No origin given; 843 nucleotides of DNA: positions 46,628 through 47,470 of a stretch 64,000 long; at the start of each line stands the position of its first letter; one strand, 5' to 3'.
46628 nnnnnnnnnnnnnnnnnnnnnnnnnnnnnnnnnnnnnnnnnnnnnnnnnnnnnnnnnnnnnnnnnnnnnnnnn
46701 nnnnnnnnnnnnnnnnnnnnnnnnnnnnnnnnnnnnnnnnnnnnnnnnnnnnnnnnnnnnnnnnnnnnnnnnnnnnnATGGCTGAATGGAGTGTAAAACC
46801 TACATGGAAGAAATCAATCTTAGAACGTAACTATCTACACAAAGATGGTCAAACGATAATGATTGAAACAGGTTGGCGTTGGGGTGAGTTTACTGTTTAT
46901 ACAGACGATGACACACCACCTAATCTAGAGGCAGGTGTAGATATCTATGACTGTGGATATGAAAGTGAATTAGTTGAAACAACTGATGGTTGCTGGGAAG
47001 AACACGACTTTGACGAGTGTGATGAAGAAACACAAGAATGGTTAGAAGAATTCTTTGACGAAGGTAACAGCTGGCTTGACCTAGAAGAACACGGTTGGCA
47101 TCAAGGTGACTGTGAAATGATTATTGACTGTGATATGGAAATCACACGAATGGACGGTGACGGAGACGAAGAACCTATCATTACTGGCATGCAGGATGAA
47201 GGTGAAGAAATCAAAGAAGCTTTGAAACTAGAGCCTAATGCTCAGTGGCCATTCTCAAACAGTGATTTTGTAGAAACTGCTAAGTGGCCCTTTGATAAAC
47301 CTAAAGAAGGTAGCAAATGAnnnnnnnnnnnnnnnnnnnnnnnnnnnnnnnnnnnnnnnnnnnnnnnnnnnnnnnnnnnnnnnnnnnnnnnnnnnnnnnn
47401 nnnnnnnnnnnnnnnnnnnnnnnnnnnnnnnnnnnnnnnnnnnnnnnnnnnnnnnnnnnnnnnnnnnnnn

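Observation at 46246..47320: Tandem pair of extremely acidic, Trp-rich proteins (DNA-mimic candidates) downstream of dnaK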

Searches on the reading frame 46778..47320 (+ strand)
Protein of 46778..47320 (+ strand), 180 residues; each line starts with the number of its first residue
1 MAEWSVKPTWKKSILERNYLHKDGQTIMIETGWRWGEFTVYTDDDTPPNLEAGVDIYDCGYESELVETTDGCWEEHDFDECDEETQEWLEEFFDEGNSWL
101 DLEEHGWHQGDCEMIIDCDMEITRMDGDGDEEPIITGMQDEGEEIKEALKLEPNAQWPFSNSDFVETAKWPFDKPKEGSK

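Call 4: search_protein_families(library=pfam, proteins=[window:46778-47320:+], max_evalue=1)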
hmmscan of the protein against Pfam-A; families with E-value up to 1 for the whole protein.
window:46778-47320:+ (180 aa): 1 family
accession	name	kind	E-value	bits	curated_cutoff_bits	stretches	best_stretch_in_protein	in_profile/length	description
PF19820.4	DUF6303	-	0.13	12.6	25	1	20-58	48-87/93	Family of unknown function (DUF6303)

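Call 5: search_protein_families(library=phrogs, proteins=[window:46778-47320:+], max_evalue=0.1)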
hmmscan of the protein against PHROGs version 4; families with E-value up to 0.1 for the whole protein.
window:46778-47320:+ (180 aa): 0 families

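Call 10: search_dna_similar(query=window:46778-47320:+, collection=phages, mode=protein, max_evalue=0.01)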
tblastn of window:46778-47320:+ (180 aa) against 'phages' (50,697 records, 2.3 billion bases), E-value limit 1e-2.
No match.

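Call 13: find_related_loci(query=window:46778-47320:+, collection=viral_contigs, flank=6000)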
Query window:46778-47320:+ (180 aa) in viral_contigs; peptide patterns used: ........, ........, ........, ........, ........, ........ (x = any residue, [..] = any of these).
115 stretches matched a pattern; 115 encode a relative of the query (tblastn E <= 1e-3); the best 80 are kept; 80 distinct loci.
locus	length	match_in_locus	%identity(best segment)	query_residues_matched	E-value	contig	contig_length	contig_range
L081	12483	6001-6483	78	1-159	2e-79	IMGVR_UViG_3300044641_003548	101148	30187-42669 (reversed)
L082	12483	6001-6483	78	1-159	2e-79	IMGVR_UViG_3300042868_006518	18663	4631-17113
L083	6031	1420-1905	76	1-162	2e-79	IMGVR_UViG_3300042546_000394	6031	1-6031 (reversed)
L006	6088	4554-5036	78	1-159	2e-79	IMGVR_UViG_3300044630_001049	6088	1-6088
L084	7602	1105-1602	75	1-166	3e-79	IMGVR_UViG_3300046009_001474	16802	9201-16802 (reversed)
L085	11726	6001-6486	75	1-162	1e-78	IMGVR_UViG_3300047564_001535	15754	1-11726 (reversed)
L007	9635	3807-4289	78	1-159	2e-78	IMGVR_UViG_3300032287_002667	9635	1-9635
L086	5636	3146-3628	75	1-162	1e-76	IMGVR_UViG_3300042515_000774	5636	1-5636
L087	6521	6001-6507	72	1-170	2e-76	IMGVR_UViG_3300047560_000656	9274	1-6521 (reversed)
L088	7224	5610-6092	75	1-162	7e-76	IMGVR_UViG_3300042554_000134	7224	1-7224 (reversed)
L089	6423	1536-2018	75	1-162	7e-76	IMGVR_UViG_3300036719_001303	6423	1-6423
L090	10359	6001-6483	75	1-162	7e-76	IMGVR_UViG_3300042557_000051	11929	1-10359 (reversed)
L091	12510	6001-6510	68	1-170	9e-75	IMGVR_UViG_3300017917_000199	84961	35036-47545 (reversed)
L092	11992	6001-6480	69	1-160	8e-75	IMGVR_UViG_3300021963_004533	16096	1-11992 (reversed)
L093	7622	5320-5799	75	1-161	1e-74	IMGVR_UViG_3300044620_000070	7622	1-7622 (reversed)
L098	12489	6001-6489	69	1-162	5e-72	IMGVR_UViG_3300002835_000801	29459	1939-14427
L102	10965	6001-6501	66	1-173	7e-71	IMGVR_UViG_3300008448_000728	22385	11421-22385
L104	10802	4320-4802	73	1-161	2e-70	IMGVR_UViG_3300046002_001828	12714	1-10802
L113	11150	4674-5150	68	1-162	2e-66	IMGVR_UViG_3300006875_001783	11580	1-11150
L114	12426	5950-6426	68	1-162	2e-66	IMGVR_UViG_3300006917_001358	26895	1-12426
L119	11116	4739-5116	79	1-126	1e-64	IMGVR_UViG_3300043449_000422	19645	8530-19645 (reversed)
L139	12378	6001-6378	71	1-127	7e-55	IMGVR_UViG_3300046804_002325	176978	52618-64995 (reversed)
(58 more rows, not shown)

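Call 18: find_homologous_proteins(query=window:46778-47320:+, max_evalue=0.001)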
Query window:46778-47320:+ (180 aa): 735 proteins with E <= 0.001 among 763 candidates; the best 120 are listed.
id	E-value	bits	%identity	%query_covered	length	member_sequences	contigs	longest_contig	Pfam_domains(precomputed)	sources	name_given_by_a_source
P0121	3.6e-121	420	100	100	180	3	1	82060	-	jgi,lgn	jgi:hypothetical protein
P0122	5.2e-95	335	81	99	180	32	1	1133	-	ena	-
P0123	3.0e-85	303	76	99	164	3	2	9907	-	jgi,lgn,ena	jgi:hypothetical protein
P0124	1.3e-84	301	75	100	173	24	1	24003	-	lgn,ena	-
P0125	8.4e-84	298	76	100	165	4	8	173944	-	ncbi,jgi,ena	jgi:hypothetical protein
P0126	1.5e-83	298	80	88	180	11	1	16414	-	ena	-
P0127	1.8e-82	294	80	89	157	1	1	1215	-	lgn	-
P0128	3.1e-81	290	72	100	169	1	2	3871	-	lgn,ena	-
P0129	3.1e-81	290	75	99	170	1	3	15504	-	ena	-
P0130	1.2e-80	288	78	89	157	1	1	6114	-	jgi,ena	jgi:hypothetical protein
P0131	2.9e-80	287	78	89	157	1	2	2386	-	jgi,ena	jgi:hypothetical protein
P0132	4.0e-80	286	71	100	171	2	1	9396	-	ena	-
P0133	4.3e-80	286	78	88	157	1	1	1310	-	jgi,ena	jgi:hypothetical protein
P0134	4.4e-80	286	76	90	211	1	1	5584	-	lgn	-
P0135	1.4e-79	285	80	88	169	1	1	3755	-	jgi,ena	jgi:hypothetical protein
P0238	4.0e-69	250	73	88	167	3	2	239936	-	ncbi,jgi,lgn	jgi:hypothetical protein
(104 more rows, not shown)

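Call 28: search_solved_structures(query=A2, max_evalue=1)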
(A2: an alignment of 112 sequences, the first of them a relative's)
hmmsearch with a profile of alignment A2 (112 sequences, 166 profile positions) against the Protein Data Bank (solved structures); distinct sequences matched with E-value up to 1: 1.
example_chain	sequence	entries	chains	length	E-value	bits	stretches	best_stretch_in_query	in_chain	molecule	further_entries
1wto_A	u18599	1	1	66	0.81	12.7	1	21-47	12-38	DNA-binding proteins 7a/7b/7d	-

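Call 34: predict_structure(alignment_id=A2)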
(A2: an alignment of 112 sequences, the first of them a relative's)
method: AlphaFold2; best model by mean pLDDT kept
length: 180 residues; sequences in the alignment: 112
mean_pLDDT: 81.4   pTM: 0.63
mean pLDDT of the five models: 81.4, 80.8, 79.8, 79.6, 79.1
residues with pLDDT >= 90: 100; 70-90: 32; 50-70: 32; < 50: 16
segments of 3 or more residues with pLDDT < 50: 139-149
pLDDT, mean of each block of 10 residues (from residue 1): 90 92 97 91 90 91 88 92 97 96 97 92 79 64 43 60 51 54
secondary structure, 60 per line:
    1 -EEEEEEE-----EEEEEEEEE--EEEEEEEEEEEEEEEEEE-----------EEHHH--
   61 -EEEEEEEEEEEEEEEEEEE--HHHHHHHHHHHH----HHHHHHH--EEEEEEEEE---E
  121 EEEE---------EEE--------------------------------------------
elements in order: E2-8 E14-22 E25-42 E62-80 H83-94 H99-105 E108-116 E120-124 E134-136

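Call 45: search_protein_representatives(alignment_id=A2)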
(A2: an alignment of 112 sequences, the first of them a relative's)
Query: 112 sequences, 166 profile positions. Proteins with E-value up to 0.001 (for the whole library): 492; up to 1e-10: 126; up to 1e-30: 14. The best 150 are listed.
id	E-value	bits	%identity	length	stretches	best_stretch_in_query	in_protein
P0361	3.4e-76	270.9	-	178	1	1-164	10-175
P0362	4.7e-52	192.4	-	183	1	1-134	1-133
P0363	6.3e-40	152.9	-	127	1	1-127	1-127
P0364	1.7e-38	148.2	-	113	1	1-75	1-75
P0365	1.1e-35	139.2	-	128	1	1-127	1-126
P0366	6.1e-35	136.7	-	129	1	1-128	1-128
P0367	2.0e-34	135.0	-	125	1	1-125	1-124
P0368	4.1e-34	134.0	-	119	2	42-130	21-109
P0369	5.7e-33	130.3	-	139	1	29-124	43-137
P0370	9.8e-33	129.5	-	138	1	66-165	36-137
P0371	1.1e-32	129.4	-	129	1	1-129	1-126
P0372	9.3e-32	126.4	-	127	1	1-125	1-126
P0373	1.0e-31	126.2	-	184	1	3-123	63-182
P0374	9.5e-31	123.1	-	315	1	3-123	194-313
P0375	2.2e-30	121.9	-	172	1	1-142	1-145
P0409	3.6e-16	75.7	-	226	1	1-145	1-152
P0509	8.6e-10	54.9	-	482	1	2-130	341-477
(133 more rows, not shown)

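Call 49: search_protein_families(library=pfam, alignment_id=A3, max_evalue=0.01)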
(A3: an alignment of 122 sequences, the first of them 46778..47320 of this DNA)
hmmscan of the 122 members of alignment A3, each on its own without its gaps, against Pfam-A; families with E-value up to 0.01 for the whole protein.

A. member 1, window:46778-47320:+ (180 aa): 0 families

B. families by the number of members that match (of 122 scanned): 2 families
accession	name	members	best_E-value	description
PF13475.11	DUF4116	1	1.4e-23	Domain of unknown function (DUF4116)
PF09723.15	Zn_ribbon_8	1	0.0015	Zinc ribbon domain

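Call 50: search_solved_structures(query=A3, max_evalue=1)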
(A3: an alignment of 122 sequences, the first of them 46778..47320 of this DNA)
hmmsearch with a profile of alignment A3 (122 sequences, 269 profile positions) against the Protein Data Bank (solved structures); distinct sequences matched with E-value up to 1: 0.

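Call 51: search_protein_families(library=phrogs, alignment_id=A3, max_evalue=0.001)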
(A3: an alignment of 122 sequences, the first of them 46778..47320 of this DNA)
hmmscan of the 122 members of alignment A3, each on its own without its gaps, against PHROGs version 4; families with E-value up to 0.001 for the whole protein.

A. member 1, window:46778-47320:+ (180 aa): 0 families

B. families by the number of members that match (of 122 scanned): 3 families
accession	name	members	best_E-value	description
phrog_26541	-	3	2.5e-08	-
phrog_31839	-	1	2.2e-12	-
phrog_8741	-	1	0.00021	-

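Call 52: search_dna_similar(query=P0509, collection=phages, mode=protein, max_evalue=0.001, max_rows=25)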
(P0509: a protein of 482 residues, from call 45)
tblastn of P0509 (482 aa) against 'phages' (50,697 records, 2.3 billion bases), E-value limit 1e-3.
No match.

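Call 58: search_protein_families(library=pfam, proteins=[L098:6609-6923:+, L114:4078-4665:+, L113:3436-3942:+, L104:3552-3944:+, L102:5631-5999:+, L139:5673-6008:+, L119:5279-6676:+, L114:7574-8497:+, L114:6888-7577:+, L093:3324-4778:+], max_evalue=0.01)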
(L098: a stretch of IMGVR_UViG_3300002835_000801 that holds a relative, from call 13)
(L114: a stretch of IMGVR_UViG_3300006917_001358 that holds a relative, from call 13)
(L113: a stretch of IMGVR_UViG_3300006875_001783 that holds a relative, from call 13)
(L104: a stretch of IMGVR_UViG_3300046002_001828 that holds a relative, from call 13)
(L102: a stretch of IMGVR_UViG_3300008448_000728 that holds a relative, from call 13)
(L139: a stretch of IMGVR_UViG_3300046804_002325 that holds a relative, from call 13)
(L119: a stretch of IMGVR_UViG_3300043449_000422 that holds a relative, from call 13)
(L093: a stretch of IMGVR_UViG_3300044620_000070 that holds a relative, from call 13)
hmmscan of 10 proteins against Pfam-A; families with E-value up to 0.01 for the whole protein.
L098:6609-6923:+ (104 aa): 0 families

L114:4078-4665:+ (195 aa): 0 families

L113:3436-3942:+ (168 aa): 2 families
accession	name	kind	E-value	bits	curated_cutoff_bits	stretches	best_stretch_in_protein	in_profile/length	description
PF07733.18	DNA_pol3_alpha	-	2.1e-09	37.8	23.9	1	92-167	19-94/260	Bacterial DNA polymerase III alpha NTPase domain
PF01831.24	Peptidase_C16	-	0.0055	16.8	27.7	0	31-96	46-110/249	Peptidase C16 family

L104:3552-3944:+ (130 aa): 0 families

L102:5631-5999:+ (122 aa): 0 families

L139:5673-6008:+ (111 aa): 0 families

L119:5279-6676:+ (465 aa): 2 families
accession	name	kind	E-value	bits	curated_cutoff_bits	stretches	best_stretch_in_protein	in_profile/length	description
PF00534.26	Glycos_transf_1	-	9.6e-06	25.7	26.4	1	225-317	14-113/172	Glycosyl transferases group 1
PF13692.12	Glyco_trans_1_4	-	5.6e-05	23.9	27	1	227-326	2-107/142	Glycosyl transferases group 1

L114:7574-8497:+ (307 aa): 20 families
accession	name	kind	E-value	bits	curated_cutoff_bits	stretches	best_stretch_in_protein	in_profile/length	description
PF00004.35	AAA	-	1.8e-16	61.2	21.2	1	41-151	1-125/131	ATPase family associated with various cellular activities (AAA)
PF13177.12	DNA_pol3_delta2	-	2.8e-09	37.6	27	1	75-156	78-159/161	DNA polymerase III, delta subunit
PF13401.12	AAA_22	-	3.7e-08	34.2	27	1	40-92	7-59/130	AAA domain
PF03215.21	Rad17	-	3.8e-08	33.9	23.8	1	3-91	6-100/186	Rad17 P-loop domain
PF05496.18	RuvB_N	-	4.4e-07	30.2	27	1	11-129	2-115/159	Holliday junction DNA helicase RuvB P-loop domain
PF20720.3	nSTAND3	-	3.2e-06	27.4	27.2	1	40-77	19-55/155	Novel STAND NTPase 3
PF24883.2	NPHP3_N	-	3.5e-06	27.7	24.8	1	25-65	8-49/164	Nephrocystin 3, N-terminal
PF13191.12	AAA_16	-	1.6e-05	25.9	32.6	1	33-77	19-63/167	AAA ATPase domain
PF13173.12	AAA_14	-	0.00026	21.5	27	1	41-134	5-96/129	AAA domain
PF07728.20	AAA_5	-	0.00032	21.2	22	1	40-88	1-47/139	AAA domain (dynein-related subfamily)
PF12775.13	AAA_7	-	0.00052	20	25.8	1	40-90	35-85/181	P-loop containing dynein motor region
PF01078.27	Mg_chelatase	-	0.0007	19.5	20.3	0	40-63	24-47/207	Magnesium chelatase, subunit ChlI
PF02367.23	TsaE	-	0.00078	19.8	26.6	1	31-66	16-49/128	Threonylcarbamoyl adenosine biosynthesis protein TsaE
PF13604.12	AAA_30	-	0.00089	19.5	27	1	23-130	4-120/191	AAA domain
PF05673.19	DUF815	-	0.002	17.8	23.8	1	27-88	42-103/249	Protein of unknown function (DUF815)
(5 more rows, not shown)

L114:6888-7577:+ (229 aa): 1 family
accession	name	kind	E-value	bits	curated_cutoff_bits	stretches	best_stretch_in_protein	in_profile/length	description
PF01027.25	Bax1-I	-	2.1e-52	178.4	34.1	1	19-224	2-207/207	Inhibitor of apoptosis-promoting Bax1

L093:3324-4778:+ (484 aa): 5 families
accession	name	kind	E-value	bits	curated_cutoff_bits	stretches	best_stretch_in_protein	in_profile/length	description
PF04851.21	ResIII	-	3.6e-16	60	22.5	1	119-272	2-163/164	Type III restriction enzyme, res subunit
PF00271.37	Helicase_C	-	5.1e-10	40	23.5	1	337-440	4-109/110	Helicase conserved C-terminal domain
PF00270.35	DEAD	-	3.1e-09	37.2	26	1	123-272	2-161/167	DEAD/DEAH box helicase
PF21241.2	UvsW_N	-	0.0024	18.7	25.3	1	23-82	20-79/81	DNA helicase UvsW, N-terminal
PF13604.12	AAA_30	-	0.0029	17.8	27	1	121-254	2-109/191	AAA domain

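Call 64: find_related_loci(query=A2, collection=genome_contigs, flank=5000)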
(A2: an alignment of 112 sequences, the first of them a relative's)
Query A2 (180 aa) in genome_contigs; peptide patterns used: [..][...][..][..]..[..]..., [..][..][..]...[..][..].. (x = any residue, [..] = any of these).
75 stretches matched a pattern; 1 encode a relative of the query (tblastn E <= 1e-3); 1 distinct loci.
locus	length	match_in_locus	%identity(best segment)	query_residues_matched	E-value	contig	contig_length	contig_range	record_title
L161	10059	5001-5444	58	1-158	2e-55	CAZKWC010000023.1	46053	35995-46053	MAG TPA_asm: uncultured Limnohabitans sp. isolate binchicken_co398_120 genome assembly, contig: NODE_262_length_46053_co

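Call 67: fold_search(model_id=the predicted structure, library=viral)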
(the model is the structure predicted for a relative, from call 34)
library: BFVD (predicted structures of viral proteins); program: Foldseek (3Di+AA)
matches with E <= 10: 325; with E <= 0.001: 3
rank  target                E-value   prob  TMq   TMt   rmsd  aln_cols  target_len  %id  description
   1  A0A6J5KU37            4.5e-10  1.00  0.64  0.69   5.7       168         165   31  Uncharacterized protein [uncultured Caudovirales phage]
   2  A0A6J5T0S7            2.2e-08  1.00  0.59  0.74   4.7       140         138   20  Uncharacterized protein [uncultured Caudovirales phage]
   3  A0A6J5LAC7            5.2e-05  1.00  0.45  0.49   5.6       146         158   20  Uncharacterized protein [uncultured Caudovirales phage]
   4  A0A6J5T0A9            4.4e-03  1.00  0.36  0.43   8.1       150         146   15  Uncharacterized protein [uncultured Caudovirales phage]
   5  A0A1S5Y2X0            1.9e-01  0.07  0.12  0.11  17.4       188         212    8  Uncharacterized protein [uncultured archaeal virus]
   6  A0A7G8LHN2            3.5e-01  0.10  0.12  0.20  14.9        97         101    9  Uncharacterized protein [Mycobacterium phage Aziz]
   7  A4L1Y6                3.7e-01  0.08  0.16  0.11  19.2       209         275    8  Uncharacterized protein [Gryllus bimaculatus nudivirus]
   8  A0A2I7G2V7            3.7e-01  0.08  0.17  0.06  14.8       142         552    6  Putative gp23-like protein [Esparto virus]
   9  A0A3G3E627            3.9e-01  0.08  0.17  0.08  19.0       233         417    8  GrBNV gp23-like protein-like protein [Mauternbach virus]
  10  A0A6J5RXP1            5.4e-01  0.08  0.13  0.16  15.7       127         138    9  WGR_MMR_like domain containing protein [uncultured Caudovirales phage]
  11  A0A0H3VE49            6.0e-01  0.06  0.12  0.08  13.8        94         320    6  Spike protein (Fragment) [Human coronavirus 229E]
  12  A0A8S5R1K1            6.7e-01  0.08  0.12  0.21  18.1       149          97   13  Uncharacterized protein [Siphoviridae sp. ctWWc42]
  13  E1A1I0                6.7e-01  0.06  0.13  0.17  16.3       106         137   14  Baseplate wedge subunit [Aeromonas phage phiAS4]
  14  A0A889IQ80            7.5e-01  0.51  0.25  0.44   8.5       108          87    5  (no name in the UniProt tables at hand)
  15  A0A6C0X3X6            7.9e-01  0.04  0.13  0.06  20.6       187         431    8  (no name in the UniProt tables at hand)
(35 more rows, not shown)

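Call 79: search_protein_families(library=ncbifam, proteins=[window:46778-47320:+, P0409, P0509], max_evalue=0.1)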
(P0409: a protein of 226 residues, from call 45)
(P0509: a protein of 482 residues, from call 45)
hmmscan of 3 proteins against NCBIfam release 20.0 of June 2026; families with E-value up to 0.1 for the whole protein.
window:46778-47320:+ (180 aa): 0 families

P0409 (226 aa): 0 families

P0509 (482 aa): 0 families

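Call 84: list_cluster_members(proteins=[P0125, P0112, P0238, P0005, P0272])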
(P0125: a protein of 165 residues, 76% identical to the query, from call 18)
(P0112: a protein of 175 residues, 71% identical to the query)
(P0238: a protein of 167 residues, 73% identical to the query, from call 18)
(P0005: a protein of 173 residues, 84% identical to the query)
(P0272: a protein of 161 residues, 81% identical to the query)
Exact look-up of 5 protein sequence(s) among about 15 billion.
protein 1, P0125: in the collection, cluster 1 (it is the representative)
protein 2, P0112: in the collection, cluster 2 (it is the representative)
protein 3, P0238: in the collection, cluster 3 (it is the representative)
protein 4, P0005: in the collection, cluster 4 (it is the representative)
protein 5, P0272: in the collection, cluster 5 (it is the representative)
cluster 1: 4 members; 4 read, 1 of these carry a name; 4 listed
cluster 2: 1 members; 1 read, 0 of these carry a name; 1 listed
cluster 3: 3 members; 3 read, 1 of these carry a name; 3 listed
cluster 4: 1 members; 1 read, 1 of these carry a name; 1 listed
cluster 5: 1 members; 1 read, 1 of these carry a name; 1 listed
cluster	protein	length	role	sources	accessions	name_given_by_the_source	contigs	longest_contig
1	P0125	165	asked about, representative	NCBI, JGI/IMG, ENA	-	hypothetical protein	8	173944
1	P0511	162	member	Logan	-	-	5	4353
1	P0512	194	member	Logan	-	-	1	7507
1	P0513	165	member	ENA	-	-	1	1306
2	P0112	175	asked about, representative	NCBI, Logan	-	-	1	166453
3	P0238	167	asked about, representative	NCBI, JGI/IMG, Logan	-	hypothetical protein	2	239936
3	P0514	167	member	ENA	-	-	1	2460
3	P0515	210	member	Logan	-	-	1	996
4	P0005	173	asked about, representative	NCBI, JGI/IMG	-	hypothetical protein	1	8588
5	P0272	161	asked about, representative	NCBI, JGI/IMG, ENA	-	hypothetical protein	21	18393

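Call 85: find_encoding_contigs(protein=P0238, flank=8000, max_places=2)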
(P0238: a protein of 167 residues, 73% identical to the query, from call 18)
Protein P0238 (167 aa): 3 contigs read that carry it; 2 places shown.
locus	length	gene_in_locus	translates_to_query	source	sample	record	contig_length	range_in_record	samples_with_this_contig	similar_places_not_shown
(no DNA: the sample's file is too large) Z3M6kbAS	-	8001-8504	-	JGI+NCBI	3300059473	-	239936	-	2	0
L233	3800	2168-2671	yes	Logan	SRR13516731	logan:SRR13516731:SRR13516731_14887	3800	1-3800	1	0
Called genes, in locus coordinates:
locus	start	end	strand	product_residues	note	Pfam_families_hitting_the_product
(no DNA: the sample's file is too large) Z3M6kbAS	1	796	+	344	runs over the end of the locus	PF00478:IMPDH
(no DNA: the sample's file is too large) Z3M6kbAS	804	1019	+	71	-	-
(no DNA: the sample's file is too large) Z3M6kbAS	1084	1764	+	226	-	PF01227:GTP_cyclohydroI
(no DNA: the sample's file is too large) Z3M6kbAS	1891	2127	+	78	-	-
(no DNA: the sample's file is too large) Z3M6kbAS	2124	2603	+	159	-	PF01467:CTP_transf_like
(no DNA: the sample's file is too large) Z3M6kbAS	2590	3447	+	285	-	PF08433:KTI12 (weak)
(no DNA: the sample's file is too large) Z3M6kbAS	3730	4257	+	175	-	PF01242:PTPS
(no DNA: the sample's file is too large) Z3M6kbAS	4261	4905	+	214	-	-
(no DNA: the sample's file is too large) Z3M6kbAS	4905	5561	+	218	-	PF00596:Aldolase_II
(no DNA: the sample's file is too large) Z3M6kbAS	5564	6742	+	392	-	PF00070:Pyr_redox (faint), PF01266:DAO, PF07992:Pyr_redox_2 (weak), PF13450:NAD_binding_8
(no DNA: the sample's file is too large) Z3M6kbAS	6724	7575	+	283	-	PF04055:Radical_SAM (faint)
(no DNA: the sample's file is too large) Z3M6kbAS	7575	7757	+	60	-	-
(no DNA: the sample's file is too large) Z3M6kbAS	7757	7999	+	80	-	-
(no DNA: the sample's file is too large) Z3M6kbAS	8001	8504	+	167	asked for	-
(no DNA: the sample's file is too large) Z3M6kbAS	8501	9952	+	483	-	PF00534:Glycos_transf_1 (faint)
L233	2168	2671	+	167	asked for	-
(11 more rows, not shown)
